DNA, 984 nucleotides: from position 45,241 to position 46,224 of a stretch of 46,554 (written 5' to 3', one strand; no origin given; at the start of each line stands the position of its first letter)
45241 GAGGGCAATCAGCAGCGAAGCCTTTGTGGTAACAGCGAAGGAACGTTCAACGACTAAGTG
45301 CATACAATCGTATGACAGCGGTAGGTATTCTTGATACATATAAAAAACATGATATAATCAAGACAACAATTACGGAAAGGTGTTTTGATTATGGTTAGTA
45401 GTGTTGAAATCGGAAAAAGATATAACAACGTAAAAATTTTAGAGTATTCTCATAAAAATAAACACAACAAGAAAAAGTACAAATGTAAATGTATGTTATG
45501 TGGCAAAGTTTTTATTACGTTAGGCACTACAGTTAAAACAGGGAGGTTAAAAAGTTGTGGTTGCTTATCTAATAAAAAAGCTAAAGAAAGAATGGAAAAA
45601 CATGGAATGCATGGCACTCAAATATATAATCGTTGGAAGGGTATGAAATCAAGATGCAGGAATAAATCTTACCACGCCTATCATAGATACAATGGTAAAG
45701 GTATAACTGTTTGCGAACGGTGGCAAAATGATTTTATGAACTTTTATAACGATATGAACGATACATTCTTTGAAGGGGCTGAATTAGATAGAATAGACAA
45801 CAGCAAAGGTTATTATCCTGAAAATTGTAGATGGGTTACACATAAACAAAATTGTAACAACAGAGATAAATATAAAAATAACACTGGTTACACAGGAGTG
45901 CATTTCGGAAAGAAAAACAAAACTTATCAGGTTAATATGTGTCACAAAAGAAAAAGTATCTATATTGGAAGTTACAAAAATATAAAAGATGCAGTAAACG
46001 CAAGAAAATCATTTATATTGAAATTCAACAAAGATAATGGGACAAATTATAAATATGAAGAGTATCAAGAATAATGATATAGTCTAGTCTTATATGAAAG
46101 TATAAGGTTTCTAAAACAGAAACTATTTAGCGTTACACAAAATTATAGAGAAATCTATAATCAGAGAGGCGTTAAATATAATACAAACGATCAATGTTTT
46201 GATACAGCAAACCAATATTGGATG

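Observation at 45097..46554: Endolysin gene split by a group I intron, with splice sites defined by a contiguous P1/P10 internal guide sequence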

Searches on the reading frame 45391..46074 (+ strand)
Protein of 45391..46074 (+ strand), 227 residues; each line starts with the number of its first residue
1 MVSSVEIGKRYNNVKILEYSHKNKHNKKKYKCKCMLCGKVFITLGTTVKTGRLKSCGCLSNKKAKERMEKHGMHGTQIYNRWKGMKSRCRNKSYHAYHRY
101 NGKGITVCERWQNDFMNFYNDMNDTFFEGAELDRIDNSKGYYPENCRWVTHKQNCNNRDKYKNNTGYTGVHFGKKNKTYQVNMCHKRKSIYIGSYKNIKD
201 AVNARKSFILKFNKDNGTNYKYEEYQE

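Call 10: search_protein_families(library=pfam, proteins=[window:45391-46074:+], max_evalue=0.01)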
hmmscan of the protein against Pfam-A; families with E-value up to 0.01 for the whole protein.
window:45391-46074:+ (227 aa): 0 families

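Call 45: search_protein_families(library=phrogs, proteins=[window:45391-46074:+], max_evalue=0.001)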
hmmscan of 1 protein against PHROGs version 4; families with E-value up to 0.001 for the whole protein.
window:45391-46074:+ (227 aa): 9 families
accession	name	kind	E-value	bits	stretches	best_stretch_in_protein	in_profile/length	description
phrog_374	-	DNA, RNA and nucleotide metabolism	3.3e-70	238.6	1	7-224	198-418/617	HNH endonuclease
phrog_3377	-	DNA, RNA and nucleotide metabolism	1.1e-37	130.8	1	67-169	3-104/196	HNH endonuclease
phrog_8790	-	DNA, RNA and nucleotide metabolism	6.8e-34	118.9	1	62-205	11-148/241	restriction endonuclease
phrog_2081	-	DNA, RNA and nucleotide metabolism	2e-28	100.7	1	9-176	35-217/433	HNH endonuclease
phrog_953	-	DNA, RNA and nucleotide metabolism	5.3e-28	99.5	1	66-211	214-360/420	HNH endonuclease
phrog_4578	-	DNA, RNA and nucleotide metabolism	4.8e-17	63.1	1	123-225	23-127/130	HNH endonuclease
phrog_99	-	DNA, RNA and nucleotide metabolism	5.9e-17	63.4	1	129-221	175-269/383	HNH endonuclease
phrog_3593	-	DNA, RNA and nucleotide metabolism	2.2e-09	38.3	1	119-208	100-192/210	HNH endonuclease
phrog_3322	-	DNA, RNA and nucleotide metabolism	4e-06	27.8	1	131-155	107-131/162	endonuclease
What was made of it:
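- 45391..46074 (+): Intron-encoded homing-endonuclease gene, 227 aa. Predicted domains are a Cys4 zinc ribbon, a PacI-like nuclease domain and a C-terminal AP2 DNA-binding domain. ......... lies upstream. The last codons overlap the P8 3' strand, and the stop TAA 46072-74 reaches J8/7. PHROG 374 'HNH endonuclease' at 3.3e-70 (call 45).
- PHROG 374 at 3e-70 (call 45).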

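Call 46: search_protein_families(library=pfam, proteins=[window:45391-46074:+], max_evalue=10)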
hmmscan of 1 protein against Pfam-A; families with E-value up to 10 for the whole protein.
window:45391-46074:+ (227 aa): 4 families
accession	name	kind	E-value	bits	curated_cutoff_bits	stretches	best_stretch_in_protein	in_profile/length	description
PF06441.18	EHN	-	0.18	12.4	22.8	1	124-177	33-86/107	Epoxide hydrolase N terminus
PF14657.12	Arm-DNA-bind_4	-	0.18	11.8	22.3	1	186-215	16-45/47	Arm DNA-binding domain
PF00035.32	dsrm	-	0.48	11.5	23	1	20-49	23-52/66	Double-stranded RNA binding motif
PF13465.12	zf-H2C2_2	-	1.6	9.7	40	1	20-42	4-25/26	Zinc-finger double domain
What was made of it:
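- On HNH-AP2 homing endonucleases: Pfam AP2 does not score the window protein itself (call 46). There is no Pfam HNH hit (call 46).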

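Call 47: search_solved_structures(query=window:45391-46074:+, max_evalue=1, show_alignments=2)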
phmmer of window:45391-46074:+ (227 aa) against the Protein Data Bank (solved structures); distinct sequences matched with E-value up to 1: 3.
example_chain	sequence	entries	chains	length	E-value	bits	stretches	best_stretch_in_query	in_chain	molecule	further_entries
2n25_A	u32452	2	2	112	0.2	14.7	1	6-47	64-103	Zinc finger and BTB domain-containing protein 17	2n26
5an9_H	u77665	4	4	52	0.37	13.9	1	28-68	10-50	UBIQUITIN-60S RIBOSOMAL PROTEIN L40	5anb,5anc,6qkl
1x6e_A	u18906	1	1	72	0.37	13.9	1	4-57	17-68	Zinc finger protein 24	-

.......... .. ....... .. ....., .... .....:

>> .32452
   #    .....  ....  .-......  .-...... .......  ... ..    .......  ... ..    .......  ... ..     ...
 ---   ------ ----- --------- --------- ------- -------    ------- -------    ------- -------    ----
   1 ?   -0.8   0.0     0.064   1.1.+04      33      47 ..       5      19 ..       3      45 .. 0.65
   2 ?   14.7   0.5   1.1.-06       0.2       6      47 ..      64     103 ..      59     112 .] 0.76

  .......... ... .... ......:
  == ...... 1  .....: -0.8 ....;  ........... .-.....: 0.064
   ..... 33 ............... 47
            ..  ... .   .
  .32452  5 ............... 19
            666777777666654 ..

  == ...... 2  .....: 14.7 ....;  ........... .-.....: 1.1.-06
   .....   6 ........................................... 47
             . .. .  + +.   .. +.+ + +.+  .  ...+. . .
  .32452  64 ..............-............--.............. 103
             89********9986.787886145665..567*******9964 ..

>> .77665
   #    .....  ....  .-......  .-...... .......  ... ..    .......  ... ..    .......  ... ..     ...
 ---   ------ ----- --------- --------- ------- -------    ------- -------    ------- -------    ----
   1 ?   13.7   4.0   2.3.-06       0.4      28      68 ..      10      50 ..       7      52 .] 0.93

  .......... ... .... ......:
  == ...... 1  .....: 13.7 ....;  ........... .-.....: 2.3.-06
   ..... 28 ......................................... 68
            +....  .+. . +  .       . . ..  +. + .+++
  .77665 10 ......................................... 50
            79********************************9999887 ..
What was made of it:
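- Closest known: Classical phage group I introns with homing endonucleases. Different: The endonuclease here is of the zinc-ribbon/AP2 type and has no detectable sequence match to any solved structure (call 47).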

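Call 58: search_protein_families(library=ncbifam, proteins=[window:45391-46074:+], max_evalue=1)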
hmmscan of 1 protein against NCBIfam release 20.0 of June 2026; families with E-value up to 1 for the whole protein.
window:45391-46074:+ (227 aa): 0 families
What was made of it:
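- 45391..46074 (+): No Pfam or NCBIfam hit (calls 46, 58).
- Tried and rejected: These gave nothing usable (calls 10, 46, 47, 58).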

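Call 59: search_dna_similar(query=window:45391-46071:+, collection=phages, mode=protein, max_rows=40, rows=spread)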
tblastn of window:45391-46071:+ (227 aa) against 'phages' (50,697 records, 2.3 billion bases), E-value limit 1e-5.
Records with a match: 899; places in all: 1022; records where one place covers at least 80% of the query: 153.
Best place of each record, by identity: 90-95% 3; 80-90% 1; <60% 895.
By first word of the organism name: Staphylococcus 262; Pseudomonas 100; Bacillus 77; Vibrio 55; Escherichia 53; Mycobacterium 45; Enterococcus 39; Acinetobacter 27; Ralstonia 24; Synechococcus 18; and 50 more.
By host as written in the record: - 86; Staphylococcus aureus 79; Mycobacterium smegmatis mc2 155 34; Pseudomonas aeruginosa 31; Staphylococcus sp. 29; Staphylococcus carnosus TM300 18; Escherichia coli 17; Pseudomonas aeruginosa PAO1 16; and 295 more.
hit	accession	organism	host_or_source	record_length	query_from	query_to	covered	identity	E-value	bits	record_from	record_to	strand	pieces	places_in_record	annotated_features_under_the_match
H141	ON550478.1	Staphylococcus phage Sazerac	Staphylococcus epidermidis LM1680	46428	1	227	100%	94.3%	1e-119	379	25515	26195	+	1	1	hypothetical protein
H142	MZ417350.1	Staphylococcus phage PG-2021_8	Staphylococcus equorum C5824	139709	8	212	90%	39.2%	9e-22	99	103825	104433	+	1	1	record has no annotation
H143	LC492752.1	Staphylococcus phage KSAP11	Staphylococcus aureus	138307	83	225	63%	53.1%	2e-40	152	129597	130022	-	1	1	putative AP2-domain transcriptional factor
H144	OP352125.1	Staphylococcus phage SAML-685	Staphylococcus aureus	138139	4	214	93%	35.2%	2e-24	106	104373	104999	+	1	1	hypothetical protein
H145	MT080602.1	Staphylococcus phage vB_SauM_EW74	Staphylococcus carnosus TM300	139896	4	214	93%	35.2%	2e-24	106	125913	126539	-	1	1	record has no annotation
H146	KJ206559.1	Staphylococcus phage 812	Staphylococcus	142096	4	214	93%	35.2%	2e-24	106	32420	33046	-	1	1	hypothetical protein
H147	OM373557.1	Staphylococcus phage vB_SpsM-DS10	Staphylococcus pseudintermedius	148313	4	214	93%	35.2%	2e-24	106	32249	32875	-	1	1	record has no annotation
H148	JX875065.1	Staphylococcus phage SA5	Staphylococcus aureus PS80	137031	4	188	81%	35.8%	1e-20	96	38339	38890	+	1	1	putative HNH endonuclease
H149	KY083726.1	Pectobacterium phage A38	Pectobacterium wasabiae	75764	37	215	79%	33.5%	2e-15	81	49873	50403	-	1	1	AP2 domain protein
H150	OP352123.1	Staphylococcus phage SAML-150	Staphylococcus aureus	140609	54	212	70%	36.6%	3e-14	77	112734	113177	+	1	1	hypothetical protein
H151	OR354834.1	Staphylococcus phage S-CoN_Ph11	Staphylococcus sp.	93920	37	200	72%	34.7%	4e-13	97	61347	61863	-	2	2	HNH endonuclease | hypothetical protein (x2)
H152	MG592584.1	Vibrio phage 1.214.O._10N.222.54.F11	Vibrio cyclitrophicus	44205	52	221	75%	32.9%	2e-16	84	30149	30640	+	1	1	hypothetical protein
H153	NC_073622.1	Pseudomonas phage vB_Paer_PsIn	Pseudomonas aeruginosa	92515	36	201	73%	33.5%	9e-19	90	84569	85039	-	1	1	AP2 domain protein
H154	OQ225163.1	Pseudomonas phage vB_PaeM_B31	Pseudomonas aeruginosa B31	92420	36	201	73%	33.5%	2e-18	89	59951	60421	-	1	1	AP2 domain protein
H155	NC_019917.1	Burkholderia phage BcepMigl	Burkholderia cenocepacia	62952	2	157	69%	34.6%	8e-17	84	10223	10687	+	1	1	HNH endonuclease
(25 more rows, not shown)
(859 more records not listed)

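Call 62: find_homologous_proteins(query=window:45391-46071:+, max_evalue=0.00001)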
Query window:45391-46071:+ (227 aa): 172 proteins with E <= 0.00001 among 321 candidates; the best 120 are listed.
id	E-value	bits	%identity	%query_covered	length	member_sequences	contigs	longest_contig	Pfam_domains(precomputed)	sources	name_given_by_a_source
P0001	3.6e-147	506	96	100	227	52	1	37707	-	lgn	-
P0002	1.2e-113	397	76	100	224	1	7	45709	-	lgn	-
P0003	1.7e-110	386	73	100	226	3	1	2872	-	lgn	-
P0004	1.1e-105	371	70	100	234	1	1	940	-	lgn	-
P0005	1.1e-104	367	68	100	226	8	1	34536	-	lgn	-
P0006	2.5e-100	353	67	100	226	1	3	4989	-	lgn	-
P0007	3.4e-98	346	68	100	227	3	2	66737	-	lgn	-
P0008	1.4e-95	338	64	98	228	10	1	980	-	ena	-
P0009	7.7e-95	335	65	98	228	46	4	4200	-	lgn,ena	-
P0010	1.6e-94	334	64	99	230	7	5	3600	-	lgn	-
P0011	4.6e-91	323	65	100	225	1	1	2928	-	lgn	-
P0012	1.5e-90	321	61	100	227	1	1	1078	-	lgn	-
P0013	3.4e-90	320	62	98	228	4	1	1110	-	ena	-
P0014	3.0e-87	310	61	100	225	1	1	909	-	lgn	-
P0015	2.0e-83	298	58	99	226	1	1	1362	-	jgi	jgi:hypothetical protein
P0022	1.1e-64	237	55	87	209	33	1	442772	PF00847.27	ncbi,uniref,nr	ncbi:AP2 domain-containing protein [Mammaliicoccus sp. D-M17]|uniref:AP2 domain-containing protein n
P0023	1.9e-64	236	51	95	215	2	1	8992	PF00847.27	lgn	-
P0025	1.8e-62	229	51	95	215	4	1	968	PF00847.27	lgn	-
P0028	1.2e-57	213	52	86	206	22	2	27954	PF00847.27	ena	-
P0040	2.3e-35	141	55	56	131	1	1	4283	PF00847.27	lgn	-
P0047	8.8e-33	132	36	91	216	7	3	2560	PF00847.27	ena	-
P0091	2.5e-25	108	41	63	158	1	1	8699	PF00847.27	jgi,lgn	jgi:hypothetical protein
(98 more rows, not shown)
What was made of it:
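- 45391..46074 (+): Homologues are named AP2 domain-containing (call 62).
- On HNH-AP2 homing endonucleases: Some homologues carry PF00847 (call 62).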

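Call 73: predict_structure(alignment_id=A2)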
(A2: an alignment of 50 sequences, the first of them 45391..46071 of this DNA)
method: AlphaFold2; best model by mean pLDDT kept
length: 227 residues; sequences in the alignment: 50
mean_pLDDT: 93.0   pTM: 0.63
mean pLDDT of the five models: 93.0, 91.6, 90.7, 90.3, 90.0
residues with pLDDT >= 90: 184; 70-90: 40; 50-70: 2; < 50: 1
segments of 3 or more residues with pLDDT < 50: none
pLDDT, mean of each block of 10 residues (from residue 1): 81 96 96 96 95 91 82 92 96 93 95 97 97 93 97 83 89 95 93 97 98 94 91
secondary structure, 60 per line:
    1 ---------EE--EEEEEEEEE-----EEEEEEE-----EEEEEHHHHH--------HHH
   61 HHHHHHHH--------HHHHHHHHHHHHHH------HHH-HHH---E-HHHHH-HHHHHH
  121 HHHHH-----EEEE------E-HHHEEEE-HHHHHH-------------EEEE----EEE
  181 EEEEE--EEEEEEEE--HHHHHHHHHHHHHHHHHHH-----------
elements in order: E14-22 E28-34 E40-44 H45-49 H58-68 H77-90 H109-113 H115-125 E131-134 E146-149 H151-156 E170-173 E178-185 E188-195 H198-216
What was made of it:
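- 45391..46074 (+): AlphaFold2 model pLDDT 93 (call 73).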

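Call 75: fold_search(model_id=the predicted structure, library=pdb)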
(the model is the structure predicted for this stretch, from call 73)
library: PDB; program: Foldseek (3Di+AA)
matches with E <= 10: 619; with E <= 0.001: 0
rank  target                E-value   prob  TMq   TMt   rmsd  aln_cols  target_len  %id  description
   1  3igm_B                6.5e-02  0.85  0.13  0.44  17.4        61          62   15  A 2.2A crystal structure of the AP2 domain of PF14_0633 from P. falciparum, bound as a domain-swapped dimer to its cog (released 2009-11-10)
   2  7et5                  7.8e-02  1.00  0.20  0.44   4.5        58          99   19  Crystal structure of Arabidopsis TEM1 AP2 domain (released 2021-09-15)
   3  7et4_A                9.3e-02  0.98  0.20  0.43   8.1        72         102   18  Crystal structure of Arabidopsis TEM1 AP2 domain (released 2021-09-15)
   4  7et4_D                1.3e-01  0.99  0.20  0.40   2.8        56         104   16  Crystal structure of Arabidopsis TEM1 AP2 domain (released 2021-09-15)
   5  7et4_G                1.3e-01  0.96  0.19  0.40   5.0        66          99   20  Crystal structure of Arabidopsis TEM1 AP2 domain (released 2021-09-15)
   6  8dg5_K                1.4e-01  0.10  0.13  0.12  19.7       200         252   10  Structural Basis of MicroRNA Biogenesis by Dicer-1 and Its Partner Protein Loqs-PB - complex IIb (released 2022-11-16)
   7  7et4_J                1.7e-01  0.98  0.20  0.41   2.9        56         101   16  Crystal structure of Arabidopsis TEM1 AP2 domain (released 2021-09-15)
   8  7wq5_B                1.8e-01  0.99  0.19  0.27   2.0        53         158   19  Crystal structure of Arabidopsis transcriptional factor WRINKLED1 with dsDNA (released 2022-08-31)
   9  9g6k_LG               1.8e-01  0.69  0.19  0.27  13.6        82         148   17  LSU structure derived from the LSU sample of the mitoribosome from T. gondii. (released 2024-12-11)
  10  9hqv_Yn               1.9e-01  0.93  0.21  0.23   4.9        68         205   12  Cryo-EM structure of the small subunit of the mitochondrial ribosome from Toxoplasma gondii (released 2025-06-11)
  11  7wq5_A                2.4e-01  0.99  0.20  0.26   3.4        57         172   19  Crystal structure of Arabidopsis transcriptional factor WRINKLED1 with dsDNA (released 2022-08-31)
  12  7zpk_C                3.3e-01  0.10  0.14  0.14  15.2       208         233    9  Mammalian Dicer in the "pre-dicing state" with pre-miR-15a substrate and TARBP2 subunit (released 2022-11-16)
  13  9fi8_HR               4.2e-01  0.63  0.21  0.28   7.6        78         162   13  SSU(head) structure derived from the SSU sample of the mitoribosome from T. gondii. (released 2024-12-11)
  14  9gex_A                4.5e-01  0.80  0.12  0.18   2.1        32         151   16  Escherichia coli NrdR with unocuppied outer nucleotide-binding site (released 2026-02-18)
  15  5ztm_A                5.4e-01  0.10  0.18  0.22  23.6       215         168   12  Crystal structure of MLE dsRBDs in complex with roX2 (R2H1) (released 2019-03-06)
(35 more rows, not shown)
